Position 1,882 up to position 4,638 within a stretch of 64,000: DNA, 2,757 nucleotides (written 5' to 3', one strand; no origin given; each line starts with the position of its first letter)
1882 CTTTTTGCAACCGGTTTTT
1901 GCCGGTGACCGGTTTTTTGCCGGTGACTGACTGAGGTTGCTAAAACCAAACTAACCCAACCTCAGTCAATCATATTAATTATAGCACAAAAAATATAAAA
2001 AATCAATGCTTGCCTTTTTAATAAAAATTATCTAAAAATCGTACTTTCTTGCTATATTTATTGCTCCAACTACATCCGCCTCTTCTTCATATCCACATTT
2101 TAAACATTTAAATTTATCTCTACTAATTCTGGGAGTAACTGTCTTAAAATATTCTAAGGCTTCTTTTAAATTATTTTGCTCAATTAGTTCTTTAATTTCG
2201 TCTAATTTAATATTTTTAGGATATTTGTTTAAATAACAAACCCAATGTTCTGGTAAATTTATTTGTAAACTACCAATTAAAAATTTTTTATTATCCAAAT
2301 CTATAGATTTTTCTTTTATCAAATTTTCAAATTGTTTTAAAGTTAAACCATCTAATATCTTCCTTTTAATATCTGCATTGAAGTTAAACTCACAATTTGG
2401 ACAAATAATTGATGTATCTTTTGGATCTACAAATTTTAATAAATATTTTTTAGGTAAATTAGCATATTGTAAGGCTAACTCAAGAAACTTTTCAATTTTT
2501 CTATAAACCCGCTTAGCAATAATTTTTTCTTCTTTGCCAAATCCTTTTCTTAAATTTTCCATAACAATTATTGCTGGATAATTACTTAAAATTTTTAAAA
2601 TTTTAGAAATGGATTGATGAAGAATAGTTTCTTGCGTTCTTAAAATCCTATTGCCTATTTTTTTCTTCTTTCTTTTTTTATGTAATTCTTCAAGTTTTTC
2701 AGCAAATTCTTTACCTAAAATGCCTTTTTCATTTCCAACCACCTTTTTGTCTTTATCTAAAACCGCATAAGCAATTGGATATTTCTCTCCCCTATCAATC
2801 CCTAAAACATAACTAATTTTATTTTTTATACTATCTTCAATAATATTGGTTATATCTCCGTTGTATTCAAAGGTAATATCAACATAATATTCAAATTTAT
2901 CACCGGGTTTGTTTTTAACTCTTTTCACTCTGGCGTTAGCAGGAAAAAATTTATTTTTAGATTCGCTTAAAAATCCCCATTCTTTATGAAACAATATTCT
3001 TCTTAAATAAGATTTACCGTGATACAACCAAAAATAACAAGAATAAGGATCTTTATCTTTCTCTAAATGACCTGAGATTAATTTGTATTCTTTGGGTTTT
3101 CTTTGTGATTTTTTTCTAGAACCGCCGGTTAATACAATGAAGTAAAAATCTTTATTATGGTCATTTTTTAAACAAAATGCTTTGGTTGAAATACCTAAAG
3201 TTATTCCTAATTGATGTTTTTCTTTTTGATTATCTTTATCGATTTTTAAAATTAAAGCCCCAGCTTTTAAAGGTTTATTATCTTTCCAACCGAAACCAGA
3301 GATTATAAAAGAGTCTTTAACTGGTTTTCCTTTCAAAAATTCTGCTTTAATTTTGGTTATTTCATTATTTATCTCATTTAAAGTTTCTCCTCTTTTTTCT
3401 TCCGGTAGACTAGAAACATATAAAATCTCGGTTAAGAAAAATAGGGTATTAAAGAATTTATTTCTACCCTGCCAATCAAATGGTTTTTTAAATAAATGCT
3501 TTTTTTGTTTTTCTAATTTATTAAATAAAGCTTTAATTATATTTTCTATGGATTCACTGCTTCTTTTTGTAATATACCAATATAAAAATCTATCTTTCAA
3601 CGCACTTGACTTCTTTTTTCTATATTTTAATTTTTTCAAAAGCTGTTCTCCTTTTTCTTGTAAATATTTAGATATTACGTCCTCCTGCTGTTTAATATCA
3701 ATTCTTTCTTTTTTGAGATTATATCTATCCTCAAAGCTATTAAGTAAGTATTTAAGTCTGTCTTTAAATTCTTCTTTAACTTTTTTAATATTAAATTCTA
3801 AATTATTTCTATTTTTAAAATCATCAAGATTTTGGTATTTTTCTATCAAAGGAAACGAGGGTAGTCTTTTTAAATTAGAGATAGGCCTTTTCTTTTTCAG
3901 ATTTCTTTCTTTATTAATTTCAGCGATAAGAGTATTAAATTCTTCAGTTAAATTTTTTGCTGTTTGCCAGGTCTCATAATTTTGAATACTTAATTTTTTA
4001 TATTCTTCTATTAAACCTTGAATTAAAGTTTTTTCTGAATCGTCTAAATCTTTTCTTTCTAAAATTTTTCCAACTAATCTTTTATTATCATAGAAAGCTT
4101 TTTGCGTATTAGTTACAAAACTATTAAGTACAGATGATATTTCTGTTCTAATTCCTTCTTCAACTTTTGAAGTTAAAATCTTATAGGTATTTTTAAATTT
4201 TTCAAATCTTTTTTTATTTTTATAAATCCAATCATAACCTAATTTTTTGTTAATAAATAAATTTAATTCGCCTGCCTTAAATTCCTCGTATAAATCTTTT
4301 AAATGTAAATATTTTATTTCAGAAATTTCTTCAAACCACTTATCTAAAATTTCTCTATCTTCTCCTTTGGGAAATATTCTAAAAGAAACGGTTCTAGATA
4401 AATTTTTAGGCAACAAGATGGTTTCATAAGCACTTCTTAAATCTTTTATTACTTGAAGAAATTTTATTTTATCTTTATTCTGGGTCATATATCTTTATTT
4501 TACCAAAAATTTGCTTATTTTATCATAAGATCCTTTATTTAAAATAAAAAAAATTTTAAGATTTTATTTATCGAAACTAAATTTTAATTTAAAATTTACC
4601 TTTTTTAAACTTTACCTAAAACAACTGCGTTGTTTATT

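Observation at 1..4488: Type V CRISPR-Cas module with an unusually small Cas12-like effector: effector-cas4-cas1-cas2, with the array expected off-window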

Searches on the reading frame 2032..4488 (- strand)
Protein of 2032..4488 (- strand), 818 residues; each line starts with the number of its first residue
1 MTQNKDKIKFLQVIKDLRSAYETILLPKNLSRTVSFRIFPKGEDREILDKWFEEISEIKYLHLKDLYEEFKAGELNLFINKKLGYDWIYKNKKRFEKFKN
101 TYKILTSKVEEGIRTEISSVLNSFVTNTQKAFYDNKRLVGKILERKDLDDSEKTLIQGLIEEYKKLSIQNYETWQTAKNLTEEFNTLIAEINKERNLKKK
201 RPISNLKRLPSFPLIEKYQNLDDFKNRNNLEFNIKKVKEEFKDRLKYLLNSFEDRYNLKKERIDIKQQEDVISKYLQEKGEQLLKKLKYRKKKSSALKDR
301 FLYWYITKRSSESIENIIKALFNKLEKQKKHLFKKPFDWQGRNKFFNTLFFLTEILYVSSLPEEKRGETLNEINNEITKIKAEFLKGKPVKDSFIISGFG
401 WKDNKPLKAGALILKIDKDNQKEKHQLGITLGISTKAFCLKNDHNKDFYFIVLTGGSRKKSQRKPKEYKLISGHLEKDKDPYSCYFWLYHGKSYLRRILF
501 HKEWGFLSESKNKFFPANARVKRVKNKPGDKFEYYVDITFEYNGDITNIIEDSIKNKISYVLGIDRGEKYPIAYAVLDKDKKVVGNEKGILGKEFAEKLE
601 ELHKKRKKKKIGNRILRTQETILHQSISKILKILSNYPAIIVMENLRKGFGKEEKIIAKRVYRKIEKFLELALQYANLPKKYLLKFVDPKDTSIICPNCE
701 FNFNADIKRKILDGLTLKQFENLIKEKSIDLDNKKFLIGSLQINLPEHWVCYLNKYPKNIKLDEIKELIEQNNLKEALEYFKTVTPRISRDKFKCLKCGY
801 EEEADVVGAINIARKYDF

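Call 6: search_protein_families(library=pfam, proteins=[window:2032-4488:-], max_evalue=1)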
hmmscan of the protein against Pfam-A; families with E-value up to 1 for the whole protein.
window:2032-4488:- (818 aa): 4 families
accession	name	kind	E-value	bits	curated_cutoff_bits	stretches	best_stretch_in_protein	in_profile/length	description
PF18516.7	RuvC_1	-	2.2e-13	50.5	26.2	1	549-675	10-143/244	RuvC nuclease domain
PF07282.18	Cas12f1-like_TNB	-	1.1e-08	35.5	26.3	2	790-812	38-60/60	Cas12f1-like, TNB domain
PF14453.12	ThiS-like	-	0.03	14.8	26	1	370-418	5-56/57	ThiS-like ubiquitin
PF21502.2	Obc1_cap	-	0.26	11.6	27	1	519-560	125-166/179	Oxalate biosynthetic component 1, cap domain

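Call 7: search_protein_families(library=ncbifam, proteins=[window:2032-4488:-], max_evalue=1)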
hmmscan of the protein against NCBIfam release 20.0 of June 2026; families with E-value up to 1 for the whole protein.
window:2032-4488:- (818 aa): 4 families
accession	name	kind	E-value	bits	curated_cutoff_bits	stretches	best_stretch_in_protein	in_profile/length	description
NF045604.1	cas_Cas12e_CasX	equivalog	8.4e-238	792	200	1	27-816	1-885/886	type V CRISPR RNA-guided endonuclease Cas12e/CasX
NF049972.1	CRISPR_Cas12f2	exception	9.4e-10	37.9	450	2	522-710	297-488/524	type V CRISPR-associated effector Cas12f2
NF040570.1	guided_TnpB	subfamily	0.00098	18.5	100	2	788-815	362-389/389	RNA-guided endonuclease TnpB family protein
TIGR01384.1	TFS_arch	equivalog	0.019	15.7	64.75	1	786-809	12-33/101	transcription factor S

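Call 9: find_encoding_contigs(protein=window:2032-4488:-, flank=10000, max_places=6)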
Protein window:2032-4488:- (818 aa): 1 contig read that carries it; 1 place shown.
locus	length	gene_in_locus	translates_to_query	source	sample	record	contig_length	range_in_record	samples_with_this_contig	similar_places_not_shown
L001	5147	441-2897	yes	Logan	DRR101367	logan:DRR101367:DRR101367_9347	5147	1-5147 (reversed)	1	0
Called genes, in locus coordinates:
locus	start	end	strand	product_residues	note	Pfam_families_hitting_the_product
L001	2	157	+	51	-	?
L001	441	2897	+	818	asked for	PF18516:RuvC_1, PF07282:Cas12f1-like_TNB (faint)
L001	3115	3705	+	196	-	PF01930:Cas_Cas4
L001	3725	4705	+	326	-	PF01867:Cas_Cas1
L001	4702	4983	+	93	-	PF09827:CRISPR_Cas2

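Call 10: search_solved_structures(query=window:2035-4488:-, max_evalue=0.001, show_alignments=2)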
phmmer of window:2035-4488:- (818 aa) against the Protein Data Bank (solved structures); distinct sequences matched with E-value up to 0.001: 4.
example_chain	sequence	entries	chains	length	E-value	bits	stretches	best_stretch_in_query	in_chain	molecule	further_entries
8xyc_A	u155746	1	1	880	3e-16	62.3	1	315-818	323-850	dVemCas12e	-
7way_A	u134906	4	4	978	6.9e-14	54.5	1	529-816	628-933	dPlmCasX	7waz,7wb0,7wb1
6ny1_Y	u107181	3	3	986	2.9e-08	35.9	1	606-702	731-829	CasX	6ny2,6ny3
8y2i_A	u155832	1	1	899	5.5e-06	28.3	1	425-818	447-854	dLesCas12e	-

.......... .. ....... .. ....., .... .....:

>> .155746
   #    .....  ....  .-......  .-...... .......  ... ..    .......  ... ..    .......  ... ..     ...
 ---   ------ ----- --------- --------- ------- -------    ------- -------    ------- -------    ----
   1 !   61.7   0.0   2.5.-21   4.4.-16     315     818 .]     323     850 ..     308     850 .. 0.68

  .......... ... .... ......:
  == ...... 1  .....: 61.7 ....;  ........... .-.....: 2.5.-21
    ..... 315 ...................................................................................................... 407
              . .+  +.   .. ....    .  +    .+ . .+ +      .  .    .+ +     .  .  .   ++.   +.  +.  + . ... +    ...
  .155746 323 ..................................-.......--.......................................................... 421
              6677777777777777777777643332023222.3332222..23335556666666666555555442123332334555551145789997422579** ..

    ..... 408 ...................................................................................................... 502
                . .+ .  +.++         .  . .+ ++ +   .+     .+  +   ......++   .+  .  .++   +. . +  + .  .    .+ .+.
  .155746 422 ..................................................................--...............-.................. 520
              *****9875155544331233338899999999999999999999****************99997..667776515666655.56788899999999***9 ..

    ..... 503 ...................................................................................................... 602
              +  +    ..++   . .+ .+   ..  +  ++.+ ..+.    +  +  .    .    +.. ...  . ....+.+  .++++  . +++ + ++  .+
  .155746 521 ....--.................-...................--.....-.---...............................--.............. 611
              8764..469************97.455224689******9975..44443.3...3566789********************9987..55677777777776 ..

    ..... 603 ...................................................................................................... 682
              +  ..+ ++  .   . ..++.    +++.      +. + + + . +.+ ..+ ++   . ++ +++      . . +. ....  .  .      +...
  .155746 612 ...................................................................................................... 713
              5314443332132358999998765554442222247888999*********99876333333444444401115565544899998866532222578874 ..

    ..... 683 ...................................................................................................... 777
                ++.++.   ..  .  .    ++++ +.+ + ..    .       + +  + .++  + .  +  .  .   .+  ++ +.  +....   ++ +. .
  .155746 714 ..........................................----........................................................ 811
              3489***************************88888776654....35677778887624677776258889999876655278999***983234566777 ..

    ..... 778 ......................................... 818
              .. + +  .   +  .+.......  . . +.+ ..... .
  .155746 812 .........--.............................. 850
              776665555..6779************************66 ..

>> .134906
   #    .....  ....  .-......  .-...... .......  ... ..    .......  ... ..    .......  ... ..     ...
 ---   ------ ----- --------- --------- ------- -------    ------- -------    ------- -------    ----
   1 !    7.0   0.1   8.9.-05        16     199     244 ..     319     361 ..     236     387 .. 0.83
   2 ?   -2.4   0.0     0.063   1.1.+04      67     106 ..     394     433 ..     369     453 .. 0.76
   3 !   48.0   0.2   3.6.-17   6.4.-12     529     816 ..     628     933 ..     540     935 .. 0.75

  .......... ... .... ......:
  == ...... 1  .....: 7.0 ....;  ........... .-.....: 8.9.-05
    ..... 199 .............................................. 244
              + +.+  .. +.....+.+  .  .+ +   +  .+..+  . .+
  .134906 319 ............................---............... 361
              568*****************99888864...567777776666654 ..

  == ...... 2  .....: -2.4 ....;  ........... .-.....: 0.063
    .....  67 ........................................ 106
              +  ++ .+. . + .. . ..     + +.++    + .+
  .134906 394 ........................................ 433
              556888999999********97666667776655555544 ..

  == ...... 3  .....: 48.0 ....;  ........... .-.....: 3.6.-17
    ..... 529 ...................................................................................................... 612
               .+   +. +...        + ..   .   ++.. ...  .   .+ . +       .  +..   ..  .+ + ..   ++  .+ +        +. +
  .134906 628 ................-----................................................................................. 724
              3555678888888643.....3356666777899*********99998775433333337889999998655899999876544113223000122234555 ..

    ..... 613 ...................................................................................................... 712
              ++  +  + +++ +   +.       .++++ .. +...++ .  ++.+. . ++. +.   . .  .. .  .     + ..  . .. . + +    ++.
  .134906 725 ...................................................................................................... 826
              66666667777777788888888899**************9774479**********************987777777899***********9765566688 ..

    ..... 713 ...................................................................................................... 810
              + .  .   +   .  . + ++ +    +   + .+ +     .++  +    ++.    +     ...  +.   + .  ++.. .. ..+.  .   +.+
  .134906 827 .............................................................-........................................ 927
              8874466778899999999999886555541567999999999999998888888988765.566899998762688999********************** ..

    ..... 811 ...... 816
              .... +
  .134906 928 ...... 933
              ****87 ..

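Call 11: find_homologous_proteins(query=window:2035-4488:-, max_evalue=0.001)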
Query window:2035-4488:- (818 aa): 6 proteins with E <= 0.001 among 8000 candidates.
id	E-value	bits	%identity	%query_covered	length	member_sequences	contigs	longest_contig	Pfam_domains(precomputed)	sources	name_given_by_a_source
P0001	0.0e+0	1798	100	100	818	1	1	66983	PF18516.8,PF07282.19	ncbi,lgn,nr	ncbi:CRISPR-associated endonuclease Cpf1 [bacterium HR35]|nr:CRISPR-associated endonuclease Cpf1 [ba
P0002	0.0e+0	1145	66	100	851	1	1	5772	PF18516.8,PF07282.19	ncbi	-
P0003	3.7e-215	735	49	99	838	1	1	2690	PF18516.8,PF07282.19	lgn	-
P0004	1.2e-189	651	45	99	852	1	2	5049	PF18516.8,PF07282.19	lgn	-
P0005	1.7e-189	650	44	99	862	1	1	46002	PF18516.8,PF07282.19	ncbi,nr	ncbi:MAG: transposase [Patescibacteria group bacterium]|nr:transposase [Patescibacteria group bacter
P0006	2.7e-182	626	44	99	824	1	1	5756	PF18516.8,PF07282.19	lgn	-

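Call 22: find_related_loci(query=window:2035-4488:-, collection=genome_contigs, flank=10000)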
Query window:2035-4488:- (818 aa) in genome_contigs; peptide patterns used: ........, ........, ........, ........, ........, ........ (x = any residue, [..] = any of these).
315 stretches matched a pattern, but none encodes a relative of the query by tblastn (E <= 1e-3).

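Call 25: find_encoding_contigs(protein=P0005, flank=10000, max_places=3)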
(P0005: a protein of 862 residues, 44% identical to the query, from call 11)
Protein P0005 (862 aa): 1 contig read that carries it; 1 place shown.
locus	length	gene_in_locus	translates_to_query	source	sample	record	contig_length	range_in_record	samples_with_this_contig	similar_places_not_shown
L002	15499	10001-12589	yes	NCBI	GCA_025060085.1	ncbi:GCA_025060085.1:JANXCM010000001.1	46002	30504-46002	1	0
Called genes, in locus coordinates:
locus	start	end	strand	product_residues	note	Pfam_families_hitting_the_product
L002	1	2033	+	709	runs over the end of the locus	PF00009:GTP_EFTU, PF22042:EF-G_D2, PF03144:GTP_EFTU_D2, PF14492:EFG_III, PF16658:RF3_C (weak), PF03764:EFG_IV, PF00679:EFG_C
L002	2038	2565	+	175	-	-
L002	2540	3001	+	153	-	-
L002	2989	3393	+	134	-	-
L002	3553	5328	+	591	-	PF00753:Lactamase_B, PF12706:Lactamase_B_2, PF22505:RNase_J_b_CASP, PF07521:RMMBL (weak), PF17770:RNase_J_C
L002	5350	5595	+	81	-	PF00690:Cation_ATPase_N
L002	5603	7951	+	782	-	PF00122:E1-E2_ATPase, PF08282:Hydrolase_3 (faint), PF00702:Hydrolase, PF13246:Cation_ATPase, PF00689:Cation_ATPase_C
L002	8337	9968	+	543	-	PF06418:CTP_synth_N, PF00117:GATase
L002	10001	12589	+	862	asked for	PF18516:RuvC_1, PF07282:Cas12f1-like_TNB (faint)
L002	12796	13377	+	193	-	PF01930:Cas_Cas4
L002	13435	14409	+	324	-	PF01867:Cas_Cas1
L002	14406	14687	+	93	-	PF09827:CRISPR_Cas2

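Call 34: find_homologous_proteins(query=A1, max_evalue=0.00001)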
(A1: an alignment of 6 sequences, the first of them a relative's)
Query A1 (6 sequences) (818 aa, profile of the alignment): 6 proteins with E <= 0.00001 among 8000 candidates.
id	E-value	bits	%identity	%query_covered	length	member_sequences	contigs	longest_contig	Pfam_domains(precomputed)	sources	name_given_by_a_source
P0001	0.0e+0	1297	100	100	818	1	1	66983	PF18516.8,PF07282.19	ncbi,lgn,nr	ncbi:CRISPR-associated endonuclease Cpf1 [bacterium HR35]|nr:CRISPR-associated endonuclease Cpf1 [ba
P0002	0.0e+0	1263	66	100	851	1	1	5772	PF18516.8,PF07282.19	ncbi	-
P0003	0.0e+0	1260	49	99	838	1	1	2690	PF18516.8,PF07282.19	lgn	-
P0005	0.0e+0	1254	44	99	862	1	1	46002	PF18516.8,PF07282.19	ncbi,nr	ncbi:MAG: transposase [Patescibacteria group bacterium]|nr:transposase [Patescibacteria group bacter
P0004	0.0e+0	1241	45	99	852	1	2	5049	PF18516.8,PF07282.19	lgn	-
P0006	0.0e+0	1214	44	99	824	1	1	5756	PF18516.8,PF07282.19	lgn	-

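Call 35: find_encoding_contigs(protein=P0002, flank=10000, max_places=2)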
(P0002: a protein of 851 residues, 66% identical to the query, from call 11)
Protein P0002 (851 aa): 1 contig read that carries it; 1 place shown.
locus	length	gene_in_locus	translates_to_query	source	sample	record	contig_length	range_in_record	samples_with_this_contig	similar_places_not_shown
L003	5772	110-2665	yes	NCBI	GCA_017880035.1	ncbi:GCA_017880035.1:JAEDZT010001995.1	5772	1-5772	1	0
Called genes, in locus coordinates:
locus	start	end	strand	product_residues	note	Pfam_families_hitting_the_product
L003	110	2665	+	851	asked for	PF18516:RuvC_1, PF07282:Cas12f1-like_TNB (faint)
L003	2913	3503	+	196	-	PF01930:Cas_Cas4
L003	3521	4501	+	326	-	PF01867:Cas_Cas1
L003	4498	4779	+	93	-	PF09827:CRISPR_Cas2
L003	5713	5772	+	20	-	?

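Call 36: find_encoding_contigs(protein=P0004, flank=10000, max_places=2)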
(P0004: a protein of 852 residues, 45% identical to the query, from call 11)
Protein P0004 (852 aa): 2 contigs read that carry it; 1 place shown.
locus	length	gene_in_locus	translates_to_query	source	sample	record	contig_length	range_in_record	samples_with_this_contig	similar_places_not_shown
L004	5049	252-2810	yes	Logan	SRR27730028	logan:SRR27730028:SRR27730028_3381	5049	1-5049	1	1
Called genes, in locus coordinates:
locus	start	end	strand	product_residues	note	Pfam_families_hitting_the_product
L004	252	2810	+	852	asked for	PF18516:RuvC_1, PF07282:Cas12f1-like_TNB (faint)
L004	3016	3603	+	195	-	PF01930:Cas_Cas4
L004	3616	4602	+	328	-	PF01867:Cas_Cas1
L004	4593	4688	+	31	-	PF09827:CRISPR_Cas2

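Call 37: find_encoding_contigs(protein=P0006, flank=10000, max_places=2)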
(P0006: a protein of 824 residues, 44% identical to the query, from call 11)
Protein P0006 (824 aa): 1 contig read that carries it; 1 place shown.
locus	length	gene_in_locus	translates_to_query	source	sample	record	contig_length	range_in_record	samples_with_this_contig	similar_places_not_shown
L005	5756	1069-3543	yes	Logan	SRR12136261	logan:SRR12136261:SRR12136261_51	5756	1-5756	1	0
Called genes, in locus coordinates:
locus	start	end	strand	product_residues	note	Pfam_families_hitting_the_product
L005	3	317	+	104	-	?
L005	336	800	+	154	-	PF00588:SpoU_methylase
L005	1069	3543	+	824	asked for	PF18516:RuvC_1, PF07282:Cas12f1-like_TNB (faint)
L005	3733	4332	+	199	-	PF01930:Cas_Cas4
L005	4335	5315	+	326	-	PF01867:Cas_Cas1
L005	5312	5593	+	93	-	PF09827:CRISPR_Cas2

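Call 38: find_encoding_contigs(protein=P0003, flank=10000, max_places=2)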
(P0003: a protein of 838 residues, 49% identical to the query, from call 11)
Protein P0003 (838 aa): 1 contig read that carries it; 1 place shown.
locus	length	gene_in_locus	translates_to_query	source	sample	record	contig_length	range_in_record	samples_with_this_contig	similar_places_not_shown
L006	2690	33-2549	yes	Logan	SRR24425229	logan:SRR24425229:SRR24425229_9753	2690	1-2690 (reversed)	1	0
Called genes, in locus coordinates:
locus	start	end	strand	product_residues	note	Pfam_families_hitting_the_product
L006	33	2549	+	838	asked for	PF07282:Cas12f1-like_TNB (faint), PF18516:RuvC_1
